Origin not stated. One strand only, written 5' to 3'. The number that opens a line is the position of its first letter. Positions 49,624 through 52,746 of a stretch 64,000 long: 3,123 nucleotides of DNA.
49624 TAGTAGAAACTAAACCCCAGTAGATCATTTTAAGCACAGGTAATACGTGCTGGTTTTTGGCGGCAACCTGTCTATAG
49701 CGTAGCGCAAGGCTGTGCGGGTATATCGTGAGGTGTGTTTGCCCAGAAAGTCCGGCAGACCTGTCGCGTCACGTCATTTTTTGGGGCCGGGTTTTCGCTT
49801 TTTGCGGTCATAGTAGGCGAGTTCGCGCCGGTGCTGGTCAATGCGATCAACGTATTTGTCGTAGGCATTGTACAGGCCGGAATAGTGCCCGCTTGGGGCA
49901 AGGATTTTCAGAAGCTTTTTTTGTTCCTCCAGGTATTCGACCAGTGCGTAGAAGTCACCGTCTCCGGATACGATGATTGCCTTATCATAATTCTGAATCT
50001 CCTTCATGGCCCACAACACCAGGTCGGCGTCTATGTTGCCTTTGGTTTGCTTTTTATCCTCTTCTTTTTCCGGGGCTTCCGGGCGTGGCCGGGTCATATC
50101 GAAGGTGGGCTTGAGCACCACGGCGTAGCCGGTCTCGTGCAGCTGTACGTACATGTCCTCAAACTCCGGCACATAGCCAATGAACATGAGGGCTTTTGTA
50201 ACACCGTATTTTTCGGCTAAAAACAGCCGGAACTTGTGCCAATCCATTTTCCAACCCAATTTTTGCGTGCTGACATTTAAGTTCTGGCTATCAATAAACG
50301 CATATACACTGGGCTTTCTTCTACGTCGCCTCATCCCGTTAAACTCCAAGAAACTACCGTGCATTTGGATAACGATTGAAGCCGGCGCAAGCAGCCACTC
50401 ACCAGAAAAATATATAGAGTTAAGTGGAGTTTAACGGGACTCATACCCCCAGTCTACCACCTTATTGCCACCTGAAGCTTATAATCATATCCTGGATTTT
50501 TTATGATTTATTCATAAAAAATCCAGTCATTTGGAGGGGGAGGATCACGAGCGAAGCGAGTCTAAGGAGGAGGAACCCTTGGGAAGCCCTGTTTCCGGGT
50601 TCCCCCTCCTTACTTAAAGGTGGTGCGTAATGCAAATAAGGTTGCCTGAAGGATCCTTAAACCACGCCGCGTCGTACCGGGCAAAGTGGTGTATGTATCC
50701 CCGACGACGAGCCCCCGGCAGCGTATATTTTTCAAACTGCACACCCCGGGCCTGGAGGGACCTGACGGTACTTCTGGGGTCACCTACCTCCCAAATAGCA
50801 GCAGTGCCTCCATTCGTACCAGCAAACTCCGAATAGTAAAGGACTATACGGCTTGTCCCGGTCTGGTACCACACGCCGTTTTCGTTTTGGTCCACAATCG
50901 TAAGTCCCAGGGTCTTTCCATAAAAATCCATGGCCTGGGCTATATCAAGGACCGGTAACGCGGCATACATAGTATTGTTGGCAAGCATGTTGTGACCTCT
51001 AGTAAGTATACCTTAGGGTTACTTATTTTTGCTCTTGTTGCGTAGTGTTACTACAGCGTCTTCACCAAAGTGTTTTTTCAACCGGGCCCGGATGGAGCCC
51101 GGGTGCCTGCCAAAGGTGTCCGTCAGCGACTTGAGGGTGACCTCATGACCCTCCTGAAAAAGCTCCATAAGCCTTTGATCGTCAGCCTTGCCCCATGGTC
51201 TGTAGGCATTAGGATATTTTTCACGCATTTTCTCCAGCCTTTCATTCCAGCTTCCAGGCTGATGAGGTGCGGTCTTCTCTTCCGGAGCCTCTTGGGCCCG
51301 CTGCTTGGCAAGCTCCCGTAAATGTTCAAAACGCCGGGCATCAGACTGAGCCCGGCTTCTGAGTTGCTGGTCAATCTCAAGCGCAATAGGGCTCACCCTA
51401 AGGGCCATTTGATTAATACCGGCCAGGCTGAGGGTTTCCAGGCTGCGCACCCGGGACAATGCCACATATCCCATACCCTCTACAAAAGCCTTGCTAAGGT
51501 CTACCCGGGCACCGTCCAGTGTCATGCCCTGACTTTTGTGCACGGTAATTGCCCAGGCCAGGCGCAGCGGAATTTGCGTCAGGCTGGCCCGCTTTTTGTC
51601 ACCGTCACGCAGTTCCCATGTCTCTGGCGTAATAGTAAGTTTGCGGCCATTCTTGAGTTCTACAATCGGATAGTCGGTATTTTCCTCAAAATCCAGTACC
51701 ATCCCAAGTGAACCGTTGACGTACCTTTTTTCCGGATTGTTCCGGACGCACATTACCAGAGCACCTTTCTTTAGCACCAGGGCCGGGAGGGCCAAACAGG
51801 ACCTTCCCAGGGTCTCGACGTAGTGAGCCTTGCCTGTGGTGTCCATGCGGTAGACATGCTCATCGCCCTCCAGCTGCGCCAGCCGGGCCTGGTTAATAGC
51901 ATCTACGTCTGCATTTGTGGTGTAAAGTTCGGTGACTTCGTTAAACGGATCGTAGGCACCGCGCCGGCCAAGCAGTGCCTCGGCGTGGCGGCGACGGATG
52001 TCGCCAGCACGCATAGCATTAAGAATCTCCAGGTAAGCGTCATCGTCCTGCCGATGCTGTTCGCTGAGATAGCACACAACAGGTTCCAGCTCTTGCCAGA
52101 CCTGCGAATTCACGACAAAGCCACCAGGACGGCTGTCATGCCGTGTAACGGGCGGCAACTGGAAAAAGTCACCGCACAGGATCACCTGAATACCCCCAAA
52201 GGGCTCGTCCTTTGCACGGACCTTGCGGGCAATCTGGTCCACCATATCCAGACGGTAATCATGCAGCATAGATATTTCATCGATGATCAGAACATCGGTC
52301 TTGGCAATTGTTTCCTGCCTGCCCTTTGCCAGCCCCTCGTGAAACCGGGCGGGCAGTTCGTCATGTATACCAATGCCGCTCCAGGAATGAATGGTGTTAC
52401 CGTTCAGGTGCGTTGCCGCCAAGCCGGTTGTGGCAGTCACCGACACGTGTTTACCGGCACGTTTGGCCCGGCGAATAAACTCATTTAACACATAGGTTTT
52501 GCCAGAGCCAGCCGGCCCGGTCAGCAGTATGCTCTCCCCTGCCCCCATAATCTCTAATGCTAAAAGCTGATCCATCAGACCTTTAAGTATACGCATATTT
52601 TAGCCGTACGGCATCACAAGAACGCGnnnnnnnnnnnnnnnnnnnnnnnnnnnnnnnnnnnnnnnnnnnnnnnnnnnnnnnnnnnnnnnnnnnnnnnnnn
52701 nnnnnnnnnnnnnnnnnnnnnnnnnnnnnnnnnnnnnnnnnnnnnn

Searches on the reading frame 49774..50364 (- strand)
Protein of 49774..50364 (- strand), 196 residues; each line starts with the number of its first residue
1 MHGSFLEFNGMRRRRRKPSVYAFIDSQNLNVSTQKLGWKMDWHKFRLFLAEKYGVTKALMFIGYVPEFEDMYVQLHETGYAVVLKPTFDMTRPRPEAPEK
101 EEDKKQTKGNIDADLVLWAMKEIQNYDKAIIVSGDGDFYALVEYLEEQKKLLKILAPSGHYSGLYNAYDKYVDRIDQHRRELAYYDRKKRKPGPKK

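Call 3: search_protein_families(library=pfam, proteins=[window:49774-50364:-], max_evalue=0.1)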
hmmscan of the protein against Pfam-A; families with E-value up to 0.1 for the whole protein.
window:49774-50364:- (196 aa): 1 family
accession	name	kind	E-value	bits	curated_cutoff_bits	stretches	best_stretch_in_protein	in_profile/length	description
PF01936.24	NYN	-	1.1e-14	55.5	24.2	1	21-172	3-142/145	NYN domain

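Call 4: search_protein_families(library=padloc, proteins=[window:49774-50364:-], max_evalue=0.1)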
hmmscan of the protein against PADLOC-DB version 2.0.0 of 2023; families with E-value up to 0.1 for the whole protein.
window:49774-50364:- (196 aa): 2 families
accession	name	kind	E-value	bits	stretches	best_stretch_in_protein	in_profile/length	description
PDLC01154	NYN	-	3.4e-09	34.5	1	22-162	150-282/310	"LabA-like protein, NYN family nuclease"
PDLC04163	HEC-09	-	8.1e-05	20.4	1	100-157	99-157/203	-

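Call 8: search_protein_families(library=ncbifam, proteins=[window:49774-50364:-], max_evalue=0.1)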
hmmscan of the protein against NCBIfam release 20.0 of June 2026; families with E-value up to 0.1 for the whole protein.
window:49774-50364:- (196 aa): 0 families

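Call 9: search_protein_families(library=phrogs, proteins=[window:49774-50364:-], max_evalue=0.1)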
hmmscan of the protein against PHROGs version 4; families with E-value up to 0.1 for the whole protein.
window:49774-50364:- (196 aa): 2 families
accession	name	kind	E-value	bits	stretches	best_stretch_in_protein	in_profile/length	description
phrog_107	-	DNA, RNA and nucleotide metabolism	0.063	13.3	1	120-144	236-261/542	exonuclease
phrog_7929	-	unknown function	0.082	13.7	0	103-162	110-168/210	-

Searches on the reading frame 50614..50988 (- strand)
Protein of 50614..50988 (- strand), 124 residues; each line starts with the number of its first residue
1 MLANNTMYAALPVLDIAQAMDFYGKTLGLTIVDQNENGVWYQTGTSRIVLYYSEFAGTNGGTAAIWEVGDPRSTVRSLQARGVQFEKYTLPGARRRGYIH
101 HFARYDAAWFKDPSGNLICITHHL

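Call 3: search_protein_families(library=pfam, proteins=[window:50614-50988:-], max_evalue=0.1)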
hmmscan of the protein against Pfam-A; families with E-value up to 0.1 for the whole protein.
window:50614-50988:- (124 aa): 3 families
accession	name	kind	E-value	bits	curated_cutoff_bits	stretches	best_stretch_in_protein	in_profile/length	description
PF00903.31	Glyoxalase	-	7e-11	43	20.6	1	9-120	5-121/121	Glyoxalase/Bleomycin resistance protein/Dioxygenase superfamily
PF22677.2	Ble-like_N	-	0.00065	19.8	24.5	1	8-44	4-41/41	Bleomycin resistance protein-like N-terminal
PF18029.7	Glyoxalase_6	-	0.017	16.2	23.6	0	14-121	7-106/106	Glyoxalase-like domain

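Call 4: search_protein_families(library=padloc, proteins=[window:50614-50988:-], max_evalue=0.1)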
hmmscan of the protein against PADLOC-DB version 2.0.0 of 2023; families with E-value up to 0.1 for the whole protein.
window:50614-50988:- (124 aa): 0 families

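Call 8: search_protein_families(library=ncbifam, proteins=[window:50614-50988:-], max_evalue=0.1)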
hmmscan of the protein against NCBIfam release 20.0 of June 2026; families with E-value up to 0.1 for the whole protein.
window:50614-50988:- (124 aa): 9 families
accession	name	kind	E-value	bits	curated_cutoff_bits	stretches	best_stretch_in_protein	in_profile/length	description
TIGR03211.1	catechol_2_3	equivalog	0.0014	18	320.2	1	9-43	8-42/303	catechol 2,3-dioxygenase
TIGR02295.1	HpaD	equivalog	0.0085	15.3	321.4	1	6-43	5-42/298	3,4-dihydroxyphenylacetate 2,3-dioxygenase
TIGR03213.1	23dbph12diox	equivalog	0.009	15.5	366.45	1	8-120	6-115/287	biphenyl-2,3-diol 1,2-dioxygenase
NF000027.1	156720500_bleO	exception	0.012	15.9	275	1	9-51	8-50/134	bleomycin binding protein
TIGR00068.2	glyox_I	equivalog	0.014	15.3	120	0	10-37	6-33/143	lactoylglutathione lyase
NF000495.1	FosK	exception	0.017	15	280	1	10-71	9-70/132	fosfomycin resistance glutathione transferase FosK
NF000221.4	FosA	exception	0.029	14.3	250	1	8-53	7-52/137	FosA family fosfomycin resistance glutathione transferase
NF000339.2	fos-Crono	exception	0.047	13.8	275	1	10-60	8-58/134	FosA family fosfomycin resistance glutathione transferase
NF000124.1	fos-Vibrio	exception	0.056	13.6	250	1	10-56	9-55/132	FosG/FosC2-related fosfomycin resistance glutathione transferase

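Call 9: search_protein_families(library=phrogs, proteins=[window:50614-50988:-], max_evalue=0.1)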
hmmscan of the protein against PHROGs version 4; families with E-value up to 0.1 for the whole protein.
window:50614-50988:- (124 aa): 1 family
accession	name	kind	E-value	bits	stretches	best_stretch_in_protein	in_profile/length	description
phrog_14937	-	unknown function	0.02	16.1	1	9-37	8-36/130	-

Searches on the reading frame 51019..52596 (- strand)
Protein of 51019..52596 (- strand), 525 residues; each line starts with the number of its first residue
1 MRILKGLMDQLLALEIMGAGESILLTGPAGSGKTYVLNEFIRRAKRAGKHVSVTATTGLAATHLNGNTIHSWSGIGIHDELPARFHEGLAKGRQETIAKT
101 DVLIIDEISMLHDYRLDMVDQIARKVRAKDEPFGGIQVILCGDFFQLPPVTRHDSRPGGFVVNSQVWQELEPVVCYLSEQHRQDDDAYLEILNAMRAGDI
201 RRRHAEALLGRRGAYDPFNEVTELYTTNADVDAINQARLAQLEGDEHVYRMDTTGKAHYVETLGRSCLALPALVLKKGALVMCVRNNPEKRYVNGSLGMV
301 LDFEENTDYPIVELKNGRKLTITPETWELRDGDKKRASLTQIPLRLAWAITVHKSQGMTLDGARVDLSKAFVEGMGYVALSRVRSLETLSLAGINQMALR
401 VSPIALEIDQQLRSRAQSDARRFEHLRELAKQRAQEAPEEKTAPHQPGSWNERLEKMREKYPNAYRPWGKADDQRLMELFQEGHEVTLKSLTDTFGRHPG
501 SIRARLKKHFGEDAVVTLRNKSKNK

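Call 3: search_protein_families(library=pfam, proteins=[window:51019-52596:-], max_evalue=0.1)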
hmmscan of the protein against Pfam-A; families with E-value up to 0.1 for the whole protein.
window:51019-52596:- (525 aa): 36 families (the best 25 are shown)
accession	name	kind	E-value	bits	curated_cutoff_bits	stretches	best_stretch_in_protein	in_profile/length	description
PF05970.20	PIF1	-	6.1e-38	131.1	25.9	1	10-196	12-213/223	PIF1-like helicase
PF13604.12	AAA_30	-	4e-19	69.5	27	1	19-204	16-175/191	AAA domain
PF13245.12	AAA_19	-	1.6e-15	57.9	25.1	1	19-151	10-133/134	AAA domain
PF13401.12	AAA_22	-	5.9e-08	33.5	27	1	22-142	7-122/130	AAA domain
PF13191.12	AAA_16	-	1.8e-06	29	32.6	1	18-52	22-62/167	AAA ATPase domain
PF01443.25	Viral_helicase1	-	1e-05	25.9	21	1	24-154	2-104/228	Viral superfamily 1 RNA helicase core domain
PF01695.23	IstB_IS21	-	1.3e-05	25.3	24.1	1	8-109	80-163/238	IstB-like ATP binding protein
PF21530.3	Pif1_2B_dom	-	2.5e-05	24.3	23.9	1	259-303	2-47/47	DNA helicase Pif1, 2B domain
PF13479.12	AAA_24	-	0.00011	22.6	27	1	22-131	4-97/195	AAA domain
PF00004.35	AAA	-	0.00022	22.1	21.2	1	23-115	1-73/131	ATPase family associated with various cellular activities (AAA)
PF00270.35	DEAD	-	0.00056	20.1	26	0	10-61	4-59/167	DEAD/DEAH box helicase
PF13086.12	AAA_11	-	0.0017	18.7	27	0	19-61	15-65/257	AAA domain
PF13173.12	AAA_14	-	0.0019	18.7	27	1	22-114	4-77/129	AAA domain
PF02492.25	cobW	-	0.0019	18.2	20.7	1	23-53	3-32/180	CobW/HypB/UreG, nucleotide-binding domain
PF03266.21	NTPase_1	-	0.0043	17.3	23.9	0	23-52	2-31/168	NTPase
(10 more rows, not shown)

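Call 4: search_protein_families(library=padloc, proteins=[window:51019-52596:-], max_evalue=0.1)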
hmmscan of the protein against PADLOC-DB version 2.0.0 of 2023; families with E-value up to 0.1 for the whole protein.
window:51019-52596:- (525 aa): 17 families
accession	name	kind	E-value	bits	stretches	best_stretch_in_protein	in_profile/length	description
PDLC05064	PDC-S68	-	3.4e-20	69.4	2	24-150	704-824/1273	-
PDLC05065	PDC-S68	-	1.4e-17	60.8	2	8-150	608-745/1221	-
PDLC01734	typeIV_RecD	-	2.1e-14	50.7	2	15-150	349-476/763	RecD_0_IVD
PDLC04476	PDC-M16A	-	2.8e-13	47.2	1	23-335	28-359/691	-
PDLC01148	RecD_like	-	1.4e-11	41.4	1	24-150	332-445/719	RecD/Tra ATPase fused to N-terminal HHH domain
PDLC04475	PDC-M16A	-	4.1e-11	40.1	1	24-155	35-188/721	-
PDLC05066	PDC-S68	-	1.4e-10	37.8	1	24-151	597-722/1202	-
PDLC04474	PDC-M16A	-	9.7e-07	25.6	1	23-195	238-420/917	-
PDLC05035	PDC-S53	-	3.8e-06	23.3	1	312-367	784-838/900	-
PDLC02372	Nhi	-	2.2e-05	21.3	1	21-143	200-296/470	-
PDLC02350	AbiO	-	6.4e-05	19.9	1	15-122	189-280/468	AbiO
PDLC04472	PDC-M16A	-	0.0003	17.3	1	22-71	242-297/930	-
PDLC04140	mad8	-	0.00037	18.1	1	20-58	27-67/314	mads_8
PDLC05031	PDC-S49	-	0.007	13.2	1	23-50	27-55/624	-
PDLC00132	GajB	-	0.0096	12.6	1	20-57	16-53/625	UrvD helicase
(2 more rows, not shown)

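Call 8: search_protein_families(library=ncbifam, proteins=[window:51019-52596:-], max_evalue=0.1)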
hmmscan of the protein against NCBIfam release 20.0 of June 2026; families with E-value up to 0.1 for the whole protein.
window:51019-52596:- (525 aa): 18 families
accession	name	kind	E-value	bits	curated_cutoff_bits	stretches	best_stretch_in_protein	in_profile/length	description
TIGR01448.2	helicase_RecD2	equivalog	2e-23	82.5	500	2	13-151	324-451/713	SF1B family DNA helicase RecD2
TIGR02768.1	TraA_Ti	equivalog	4.9e-17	61.5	590.45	2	18-151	373-490/751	Ti-type conjugative transfer relaxase TraA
NF010464.0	PRK13889.1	subfamily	4.4e-14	51.3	1015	2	12-147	353-473/992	conjugal transfer relaxase TraA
TIGR01447.1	recD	equivalog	2.3e-13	49.6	310.15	2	14-151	157-305/597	exodeoxyribonuclease V subunit alpha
NF010402.0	PRK13826.1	subfamily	3.8e-06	25.1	1317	2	347-385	693-731/1102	Dtr system oriT relaxase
NF038214.1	IS21_help_AAA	equivalog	1.7e-05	24.6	200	1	5-111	75-163/232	IS21-like element helper ATPase IstB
TIGR00376.1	TIGR00376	hypoth_equivalog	0.0003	19.4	348.9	1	21-61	175-215/639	IGHMBP2 family helicase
NF008127.0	PRK10875.1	equivalog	0.00042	19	671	1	278-371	488-567/619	exodeoxyribonuclease V subunit alpha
NF010248.0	PRK13695.1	equivalog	0.0019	18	156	0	23-52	6-35/180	NTPase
NF003296.0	PRK04296.1-1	equivalog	0.0033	17.5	183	1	23-125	11-107/195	thymidine kinase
TIGR00750.1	lao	equivalog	0.0081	15.3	240.75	1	7-55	23-69/300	methylmalonyl Co-A mutase-associated GTPase MeaB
TIGR03420.1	DnaA_homol_Hda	equivalog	0.015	14.9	194.8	1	7-53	25-71/226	DnaA regulatory inactivator Hda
NF006799.0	PRK09302.1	equivalog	0.016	13.8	408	1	19-51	272-304/515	circadian clock protein KaiC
TIGR02928.1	TIGR02928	subfamily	0.021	13.7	181.3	1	21-54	41-74/366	orc1/cdc6 family replication initiation protein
NF006616.1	PRK09183.1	subfamily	0.023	14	300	1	6-57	86-137/253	IS21-like element helper ATPase IstB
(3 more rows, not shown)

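Call 9: search_protein_families(library=phrogs, proteins=[window:51019-52596:-], max_evalue=0.1)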
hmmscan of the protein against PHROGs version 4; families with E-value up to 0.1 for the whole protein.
window:51019-52596:- (525 aa): 20 families
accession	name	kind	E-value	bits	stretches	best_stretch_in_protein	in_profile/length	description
phrog_325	-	DNA, RNA and nucleotide metabolism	5.1e-68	231.3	1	12-390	477-867/986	Dda-like helicase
phrog_30356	-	DNA, RNA and nucleotide metabolism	1.3e-26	93.9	2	13-303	11-303/823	helicase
phrog_4412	-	DNA, RNA and nucleotide metabolism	5.6e-20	72.2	2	18-201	343-507/743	exonuclease V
phrog_25471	-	unknown function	1.3e-11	45.8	1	13-126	14-144/162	-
phrog_25411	-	unknown function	2.6e-07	30.7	1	15-60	225-270/627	-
phrog_168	-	DNA, RNA and nucleotide metabolism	0.0012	19.5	1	18-112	40-113/314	clamp loader of DNA polymerase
phrog_2107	-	other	0.0026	18.5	1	22-55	5-38/201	thymidylate kinase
phrog_323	-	transcription regulation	0.0038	17.8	1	451-510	129-189/319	transcriptional regulator, D5-like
phrog_296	-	integration and excision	0.0051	16.5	1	20-118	318-404/626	DNA transposition protein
phrog_3277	-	DNA, RNA and nucleotide metabolism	0.009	16.8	1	20-108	10-87/168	DnaC-like helicase loader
phrog_197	-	moron, auxiliary metabolic gene and host takeover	0.032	14.6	1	24-110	30-111/486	Zot-like toxin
phrog_50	-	DNA, RNA and nucleotide metabolism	0.033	14.2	1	15-59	362-408/570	DnaC-like helicase loader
phrog_27475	-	unknown function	0.055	12.9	0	9-62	431-484/599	-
phrog_124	-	DNA, RNA and nucleotide metabolism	0.068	13.5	0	22-119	45-128/382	Sak4-like ssDNA annealing protein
phrog_1250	-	unknown function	0.068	13.1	0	8-50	92-134/327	unknown function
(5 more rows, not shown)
